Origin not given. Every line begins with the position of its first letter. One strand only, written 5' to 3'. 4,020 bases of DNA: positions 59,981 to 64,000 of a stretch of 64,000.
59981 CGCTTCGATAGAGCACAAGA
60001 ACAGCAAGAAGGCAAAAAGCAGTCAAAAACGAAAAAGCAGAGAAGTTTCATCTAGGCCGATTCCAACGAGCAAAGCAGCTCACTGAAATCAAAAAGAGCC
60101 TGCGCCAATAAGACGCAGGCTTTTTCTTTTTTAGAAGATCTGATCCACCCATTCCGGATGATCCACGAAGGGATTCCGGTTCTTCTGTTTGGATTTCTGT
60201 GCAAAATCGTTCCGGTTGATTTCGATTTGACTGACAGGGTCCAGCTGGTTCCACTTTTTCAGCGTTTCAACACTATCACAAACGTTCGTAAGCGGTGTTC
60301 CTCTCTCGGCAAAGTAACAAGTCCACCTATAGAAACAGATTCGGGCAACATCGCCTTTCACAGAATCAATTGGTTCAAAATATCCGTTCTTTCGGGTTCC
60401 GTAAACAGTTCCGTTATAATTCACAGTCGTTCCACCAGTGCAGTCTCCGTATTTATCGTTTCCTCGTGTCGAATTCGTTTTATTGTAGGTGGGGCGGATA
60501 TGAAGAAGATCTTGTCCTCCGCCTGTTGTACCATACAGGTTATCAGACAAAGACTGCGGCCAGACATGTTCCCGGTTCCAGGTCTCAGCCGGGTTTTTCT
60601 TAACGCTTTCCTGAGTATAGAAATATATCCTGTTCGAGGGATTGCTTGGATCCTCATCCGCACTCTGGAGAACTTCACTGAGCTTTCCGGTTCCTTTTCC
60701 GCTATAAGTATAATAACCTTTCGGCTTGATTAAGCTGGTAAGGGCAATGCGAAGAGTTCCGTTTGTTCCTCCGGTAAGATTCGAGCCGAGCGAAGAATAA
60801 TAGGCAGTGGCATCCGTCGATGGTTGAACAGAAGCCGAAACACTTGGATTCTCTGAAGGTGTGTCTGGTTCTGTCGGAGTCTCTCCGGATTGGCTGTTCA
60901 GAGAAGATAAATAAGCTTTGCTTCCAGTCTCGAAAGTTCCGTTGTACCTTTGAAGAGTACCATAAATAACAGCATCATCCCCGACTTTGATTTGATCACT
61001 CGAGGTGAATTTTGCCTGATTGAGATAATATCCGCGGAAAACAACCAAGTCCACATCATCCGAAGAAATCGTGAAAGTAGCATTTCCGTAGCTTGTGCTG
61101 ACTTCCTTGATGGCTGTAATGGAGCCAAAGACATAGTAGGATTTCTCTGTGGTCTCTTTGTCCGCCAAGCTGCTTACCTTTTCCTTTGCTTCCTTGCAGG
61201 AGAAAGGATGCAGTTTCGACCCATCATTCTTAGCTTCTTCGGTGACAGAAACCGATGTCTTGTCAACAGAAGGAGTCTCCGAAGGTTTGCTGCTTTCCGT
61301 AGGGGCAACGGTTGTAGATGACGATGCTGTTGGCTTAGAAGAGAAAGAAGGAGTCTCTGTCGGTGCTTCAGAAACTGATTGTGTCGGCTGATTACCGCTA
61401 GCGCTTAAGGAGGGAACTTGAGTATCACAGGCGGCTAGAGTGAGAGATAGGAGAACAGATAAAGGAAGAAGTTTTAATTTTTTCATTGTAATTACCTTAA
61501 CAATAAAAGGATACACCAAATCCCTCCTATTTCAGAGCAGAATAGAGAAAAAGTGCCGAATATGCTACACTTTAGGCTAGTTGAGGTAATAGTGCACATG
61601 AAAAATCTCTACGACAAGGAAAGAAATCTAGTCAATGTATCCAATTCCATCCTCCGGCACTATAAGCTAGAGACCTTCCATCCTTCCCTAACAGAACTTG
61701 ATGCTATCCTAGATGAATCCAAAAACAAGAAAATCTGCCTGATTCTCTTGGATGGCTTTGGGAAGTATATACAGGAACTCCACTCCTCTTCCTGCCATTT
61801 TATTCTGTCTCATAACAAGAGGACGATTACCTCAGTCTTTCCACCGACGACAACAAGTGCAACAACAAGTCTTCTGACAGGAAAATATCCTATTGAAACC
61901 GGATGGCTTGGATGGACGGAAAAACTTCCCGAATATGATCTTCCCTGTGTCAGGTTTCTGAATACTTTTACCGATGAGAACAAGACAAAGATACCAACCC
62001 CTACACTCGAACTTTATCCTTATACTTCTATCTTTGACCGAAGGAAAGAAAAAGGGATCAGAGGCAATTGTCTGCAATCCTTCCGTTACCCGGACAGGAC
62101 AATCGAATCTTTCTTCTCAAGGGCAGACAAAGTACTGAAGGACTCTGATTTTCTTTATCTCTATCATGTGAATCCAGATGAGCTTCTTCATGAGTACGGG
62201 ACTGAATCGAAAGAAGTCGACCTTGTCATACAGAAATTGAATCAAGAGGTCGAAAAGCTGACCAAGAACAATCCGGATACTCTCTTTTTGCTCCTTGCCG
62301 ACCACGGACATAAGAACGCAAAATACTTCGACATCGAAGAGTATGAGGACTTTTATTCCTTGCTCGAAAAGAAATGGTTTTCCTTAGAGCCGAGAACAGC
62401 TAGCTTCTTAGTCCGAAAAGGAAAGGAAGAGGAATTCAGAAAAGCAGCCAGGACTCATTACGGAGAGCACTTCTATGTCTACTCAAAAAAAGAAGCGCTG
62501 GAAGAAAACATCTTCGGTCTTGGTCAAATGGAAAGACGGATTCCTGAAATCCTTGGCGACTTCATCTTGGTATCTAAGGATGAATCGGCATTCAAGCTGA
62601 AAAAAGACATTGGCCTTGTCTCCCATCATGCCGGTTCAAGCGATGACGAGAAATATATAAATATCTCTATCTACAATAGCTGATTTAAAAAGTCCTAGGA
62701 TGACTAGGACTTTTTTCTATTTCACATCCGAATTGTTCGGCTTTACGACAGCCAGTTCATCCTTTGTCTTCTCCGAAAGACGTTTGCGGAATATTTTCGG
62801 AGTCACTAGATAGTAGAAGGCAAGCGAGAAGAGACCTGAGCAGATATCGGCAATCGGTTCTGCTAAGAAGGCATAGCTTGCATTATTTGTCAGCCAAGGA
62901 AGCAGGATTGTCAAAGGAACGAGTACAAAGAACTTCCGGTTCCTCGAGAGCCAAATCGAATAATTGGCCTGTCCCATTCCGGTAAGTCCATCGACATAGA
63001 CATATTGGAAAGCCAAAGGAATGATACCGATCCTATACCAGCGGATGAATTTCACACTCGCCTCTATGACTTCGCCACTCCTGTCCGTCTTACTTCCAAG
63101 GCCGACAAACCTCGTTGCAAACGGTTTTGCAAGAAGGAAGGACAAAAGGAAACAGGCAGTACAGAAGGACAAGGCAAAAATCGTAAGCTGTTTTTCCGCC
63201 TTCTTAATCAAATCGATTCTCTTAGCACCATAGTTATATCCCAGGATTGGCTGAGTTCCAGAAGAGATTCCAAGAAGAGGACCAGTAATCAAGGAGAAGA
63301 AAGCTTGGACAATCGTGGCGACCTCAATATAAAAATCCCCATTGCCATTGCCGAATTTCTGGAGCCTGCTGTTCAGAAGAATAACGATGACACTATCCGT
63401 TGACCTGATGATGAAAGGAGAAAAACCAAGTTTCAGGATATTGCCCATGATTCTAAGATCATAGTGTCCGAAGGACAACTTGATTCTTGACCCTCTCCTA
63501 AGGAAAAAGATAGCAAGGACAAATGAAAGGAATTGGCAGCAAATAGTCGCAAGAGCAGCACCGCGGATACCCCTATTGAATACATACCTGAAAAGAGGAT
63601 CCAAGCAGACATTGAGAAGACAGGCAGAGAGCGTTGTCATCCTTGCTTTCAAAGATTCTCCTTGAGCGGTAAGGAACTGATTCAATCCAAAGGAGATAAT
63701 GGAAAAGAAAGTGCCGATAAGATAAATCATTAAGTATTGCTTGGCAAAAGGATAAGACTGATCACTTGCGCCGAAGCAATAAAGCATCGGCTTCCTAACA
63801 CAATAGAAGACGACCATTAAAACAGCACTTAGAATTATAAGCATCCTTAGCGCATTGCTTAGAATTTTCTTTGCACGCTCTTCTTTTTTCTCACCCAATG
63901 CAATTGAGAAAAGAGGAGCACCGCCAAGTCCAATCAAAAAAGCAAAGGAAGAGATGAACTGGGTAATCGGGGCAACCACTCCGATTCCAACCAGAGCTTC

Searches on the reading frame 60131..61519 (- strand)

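Call 65: search_protein_families(library=pfam, proteins=[window:60131-61519:-], max_evalue=0.001)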
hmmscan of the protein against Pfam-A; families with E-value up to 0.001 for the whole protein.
window:60131-61519:- (462 aa): 1 family
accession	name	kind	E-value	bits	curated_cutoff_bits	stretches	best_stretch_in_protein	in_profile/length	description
PF04231.19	Endonuclease_1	-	7.1e-30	104.9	25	1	283-456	43-235/235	Endonuclease I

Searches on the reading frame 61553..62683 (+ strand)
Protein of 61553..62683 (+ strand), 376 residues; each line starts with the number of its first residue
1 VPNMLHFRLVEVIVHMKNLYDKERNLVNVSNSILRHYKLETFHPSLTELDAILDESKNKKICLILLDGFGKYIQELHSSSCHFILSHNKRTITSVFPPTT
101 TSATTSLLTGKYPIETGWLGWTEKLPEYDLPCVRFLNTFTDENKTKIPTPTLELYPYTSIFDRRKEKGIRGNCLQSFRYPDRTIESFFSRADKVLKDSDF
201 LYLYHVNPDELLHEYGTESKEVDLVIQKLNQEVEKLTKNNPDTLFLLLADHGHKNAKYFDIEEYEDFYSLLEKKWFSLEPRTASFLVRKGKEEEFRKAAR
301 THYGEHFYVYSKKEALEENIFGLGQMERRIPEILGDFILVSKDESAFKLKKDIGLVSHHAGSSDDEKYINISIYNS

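Call 65: search_protein_families(library=pfam, proteins=[window:61553-62683:+], max_evalue=0.001)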
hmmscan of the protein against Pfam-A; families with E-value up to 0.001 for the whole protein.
window:61553-62683:+ (376 aa): 2 families
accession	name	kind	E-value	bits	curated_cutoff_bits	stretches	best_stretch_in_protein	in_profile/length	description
PF01663.27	Phosphodiest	-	1.5e-18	68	23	2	183-353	142-329/342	Type I phosphodiesterase / nucleotide pyrophosphatase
PF00884.28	Sulfatase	-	0.0005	19.9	25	0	179-265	180-258/301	Sulfatase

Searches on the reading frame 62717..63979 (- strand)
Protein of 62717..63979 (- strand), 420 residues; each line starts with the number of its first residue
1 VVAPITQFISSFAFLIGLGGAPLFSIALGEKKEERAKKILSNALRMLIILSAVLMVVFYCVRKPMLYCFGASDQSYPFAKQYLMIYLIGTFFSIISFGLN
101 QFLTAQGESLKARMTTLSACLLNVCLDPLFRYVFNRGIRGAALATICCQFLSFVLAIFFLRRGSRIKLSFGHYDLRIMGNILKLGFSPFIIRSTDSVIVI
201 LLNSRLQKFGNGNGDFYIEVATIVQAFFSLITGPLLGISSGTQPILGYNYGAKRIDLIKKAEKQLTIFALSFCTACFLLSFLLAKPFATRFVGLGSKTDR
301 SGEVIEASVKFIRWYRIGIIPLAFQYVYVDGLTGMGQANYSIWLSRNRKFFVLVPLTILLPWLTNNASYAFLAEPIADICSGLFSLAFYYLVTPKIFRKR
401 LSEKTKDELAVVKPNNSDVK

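Call 65: search_protein_families(library=pfam, proteins=[window:62717-63979:-], max_evalue=0.001)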
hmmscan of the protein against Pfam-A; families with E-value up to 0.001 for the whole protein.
window:62717-63979:- (420 aa): 1 family
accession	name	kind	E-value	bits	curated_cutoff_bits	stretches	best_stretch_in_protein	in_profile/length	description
PF01554.23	MatE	-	5.7e-33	114.3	24.9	2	3-129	35-161/161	MatE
